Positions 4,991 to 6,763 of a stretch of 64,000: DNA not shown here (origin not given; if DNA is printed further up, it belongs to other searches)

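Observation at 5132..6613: HAD-IIB (Cof-type) phosphatase fused to a degenerate receiver-like segment and an Hpt phosphotransfer domain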

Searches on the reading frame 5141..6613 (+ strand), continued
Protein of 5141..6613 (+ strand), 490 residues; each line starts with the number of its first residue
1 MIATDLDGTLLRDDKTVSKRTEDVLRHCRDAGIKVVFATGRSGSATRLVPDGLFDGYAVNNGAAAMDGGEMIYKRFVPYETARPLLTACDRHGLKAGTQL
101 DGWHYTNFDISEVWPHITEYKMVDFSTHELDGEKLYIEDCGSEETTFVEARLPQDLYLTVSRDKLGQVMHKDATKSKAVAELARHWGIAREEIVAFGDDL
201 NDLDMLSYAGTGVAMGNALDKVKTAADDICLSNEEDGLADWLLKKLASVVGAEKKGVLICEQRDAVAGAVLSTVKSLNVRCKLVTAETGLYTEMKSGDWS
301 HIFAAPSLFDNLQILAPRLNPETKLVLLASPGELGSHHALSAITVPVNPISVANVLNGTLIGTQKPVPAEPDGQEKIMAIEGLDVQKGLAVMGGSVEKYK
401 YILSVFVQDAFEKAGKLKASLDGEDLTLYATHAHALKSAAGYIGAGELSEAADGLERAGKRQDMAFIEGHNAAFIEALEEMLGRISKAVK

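Call 12: find_encoding_contigs(protein=P0002, flank=10000, max_places=4)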
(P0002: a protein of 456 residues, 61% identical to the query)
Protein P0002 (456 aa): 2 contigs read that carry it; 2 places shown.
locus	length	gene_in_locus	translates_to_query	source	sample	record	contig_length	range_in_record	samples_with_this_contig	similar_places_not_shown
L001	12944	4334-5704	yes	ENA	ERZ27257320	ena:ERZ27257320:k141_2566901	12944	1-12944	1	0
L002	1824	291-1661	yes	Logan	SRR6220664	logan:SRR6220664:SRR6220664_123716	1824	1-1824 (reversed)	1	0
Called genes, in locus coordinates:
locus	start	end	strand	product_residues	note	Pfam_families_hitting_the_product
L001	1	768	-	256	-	?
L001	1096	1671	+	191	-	PF00753:Lactamase_B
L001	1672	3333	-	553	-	PF00370:FGGY_N, PF02782:FGGY_C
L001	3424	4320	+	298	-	PF01381:HTH_3, PF12844:HTH_19 (weak), PF13560:HTH_31, PF03848:TehB, PF13489:Methyltransf_23, PF08241:Methyltransf_11, PF08242:Methyltransf_12, PF13649:Methyltransf_25, +1 more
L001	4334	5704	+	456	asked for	PF08282:Hydrolase_3, PF05116:S6PP (weak), PF01627:Hpt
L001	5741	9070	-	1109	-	PF00989:PAS (faint), PF13188:PAS_8 (faint), PF13426:PAS_9, PF08448:PAS_4 (weak), PF13426:PAS_9 (weak), PF00512:HisKA, PF02518:HATPase_c, PF00072:Response_reg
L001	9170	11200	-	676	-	PF00009:GTP_EFTU (faint), PF01926:MMR_HSR1, PF02421:FeoB_N, PF09439:SRPRB (weak), PF17910:FeoB_Cyto, PF07670:Gate, PF07664:FeoB_C, PF07670:Gate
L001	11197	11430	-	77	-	PF04023:FeoA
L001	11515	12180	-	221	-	PF00834:Ribul_P_3_epim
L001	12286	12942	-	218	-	?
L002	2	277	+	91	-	?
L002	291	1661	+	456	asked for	PF08282:Hydrolase_3, PF05116:S6PP (weak), PF01627:Hpt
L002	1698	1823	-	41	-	?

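Call 13: find_encoding_contigs(protein=P0003, flank=10000, max_places=4)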
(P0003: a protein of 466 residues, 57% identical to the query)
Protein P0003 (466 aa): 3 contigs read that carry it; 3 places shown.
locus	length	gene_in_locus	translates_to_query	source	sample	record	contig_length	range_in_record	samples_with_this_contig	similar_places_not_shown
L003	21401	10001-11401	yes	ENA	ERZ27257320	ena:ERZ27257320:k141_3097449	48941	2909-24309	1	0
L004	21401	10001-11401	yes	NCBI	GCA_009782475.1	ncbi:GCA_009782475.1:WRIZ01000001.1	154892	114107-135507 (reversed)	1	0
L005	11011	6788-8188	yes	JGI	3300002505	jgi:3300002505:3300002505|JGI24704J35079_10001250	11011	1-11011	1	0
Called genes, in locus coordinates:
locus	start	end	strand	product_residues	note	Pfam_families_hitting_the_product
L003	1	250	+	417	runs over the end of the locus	PF00528:BPD_transp_1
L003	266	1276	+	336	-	PF00005:ABC_tran, PF08352:oligo_HPY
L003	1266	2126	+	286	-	PF00005:ABC_tran, PF13304:AAA_21 (faint)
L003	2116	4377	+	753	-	PF00933:Glyco_hydro_3, PF01915:Glyco_hydro_3_C, PF14310:Fn3-like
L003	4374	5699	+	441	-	PF01554:MatE, PF03023:MurJ, PF01554:MatE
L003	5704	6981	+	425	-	PF02056:Glyco_hydro_4, PF11975:Glyco_hydro_4C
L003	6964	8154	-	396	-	PF01306:LacY_symp, PF07690:MFS_1 (weak), PF12832:MFS_1_like, PF07690:MFS_1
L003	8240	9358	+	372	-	-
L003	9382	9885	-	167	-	-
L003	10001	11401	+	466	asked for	PF08282:Hydrolase_3, PF05116:S6PP (weak), PF01627:Hpt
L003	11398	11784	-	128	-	PF18029:Glyoxalase_6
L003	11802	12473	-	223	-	PF00834:Ribul_P_3_epim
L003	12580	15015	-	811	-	PF00343:Phosphorylase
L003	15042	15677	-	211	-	-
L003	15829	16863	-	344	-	-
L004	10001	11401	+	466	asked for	PF08282:Hydrolase_3, PF05116:S6PP (weak), PF01627:Hpt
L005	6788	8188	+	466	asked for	PF08282:Hydrolase_3, PF05116:S6PP (weak), PF01627:Hpt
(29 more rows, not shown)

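Call 61: predict_structure(alignment_id=A5)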
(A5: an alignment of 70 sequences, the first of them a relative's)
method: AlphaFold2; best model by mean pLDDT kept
length: 490 residues; sequences in the alignment: 70
mean_pLDDT: 93.4   pTM: 0.69
mean pLDDT of the five models: 93.4, 93.3, 93.3, 93.0, 93.0
residues with pLDDT >= 90: 430; 70-90: 39; 50-70: 8; < 50: 13
segments of 3 or more residues with pLDDT < 50: 362-374
pLDDT, mean of each block of 10 residues (from residue 1): 98 97 93 95 90 96 95 98 98 98 96 95 98 97 98 97 95 98 97 98 98 98 98 98 92 97 95 96 95 95 95 94 95 75 91 89 42 61 95 86 92 96 97 95 97 98 98 98 94
secondary structure, 60 per line:
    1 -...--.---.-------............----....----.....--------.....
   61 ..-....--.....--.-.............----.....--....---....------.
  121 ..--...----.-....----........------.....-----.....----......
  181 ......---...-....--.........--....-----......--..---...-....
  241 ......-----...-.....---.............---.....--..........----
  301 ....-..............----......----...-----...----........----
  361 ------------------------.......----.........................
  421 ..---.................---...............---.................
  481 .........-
elements in order: E2-4 H19-30 E35-38 H43-47 E56-59 E64-67 E70-74 H79-91 E96-100 E103-106 H110-113 E120-122 E134-137 H142-149 E156-160 E166-170 H175-186 E194-197 H200-208 E211-214 H220-225 H237-246 E256-260 H264-276 E280-284 H287-296 E301-304 H306-319 E324-329 E342-344 H349-356 H385-391 H396-422 H426-442 H446-460 H464-489

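Call 70: find_encoding_contigs(protein=P0001, flank=10000, max_places=4)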
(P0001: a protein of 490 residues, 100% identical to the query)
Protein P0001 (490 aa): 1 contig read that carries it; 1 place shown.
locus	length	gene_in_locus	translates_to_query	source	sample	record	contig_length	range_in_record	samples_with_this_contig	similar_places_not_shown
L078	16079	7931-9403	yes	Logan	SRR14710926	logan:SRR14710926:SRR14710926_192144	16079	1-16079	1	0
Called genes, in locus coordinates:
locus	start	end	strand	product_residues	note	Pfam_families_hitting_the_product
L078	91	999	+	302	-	PF01180:DHO_dh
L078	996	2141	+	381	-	PF00300:His_Phos_1, PF00583:Acetyltransf_1, PF13673:Acetyltransf_10, PF13508:Acetyltransf_7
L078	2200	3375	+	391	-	PF00155:Aminotran_1_2, PF12897:Asp_aminotransf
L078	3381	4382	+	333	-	PF00579:tRNA-synt_1b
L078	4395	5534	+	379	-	PF00953:Glycos_transf_4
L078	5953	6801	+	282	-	-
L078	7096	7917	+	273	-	PF01381:HTH_3, PF13560:HTH_31, PF03848:TehB, PF13489:Methyltransf_23, PF13649:Methyltransf_25, PF13847:Methyltransf_31, PF08241:Methyltransf_11, PF08242:Methyltransf_12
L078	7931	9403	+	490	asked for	PF00702:Hydrolase (faint), PF08282:Hydrolase_3, PF05116:S6PP (weak), PF01627:Hpt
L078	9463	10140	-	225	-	PF00561:Abhydrolase_1, PF12146:Hydrolase_4, PF12697:Abhydrolase_6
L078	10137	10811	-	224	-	PF00834:Ribul_P_3_epim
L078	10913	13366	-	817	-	PF00343:Phosphorylase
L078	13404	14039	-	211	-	-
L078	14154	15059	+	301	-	PF16138:DUF4846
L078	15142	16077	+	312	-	?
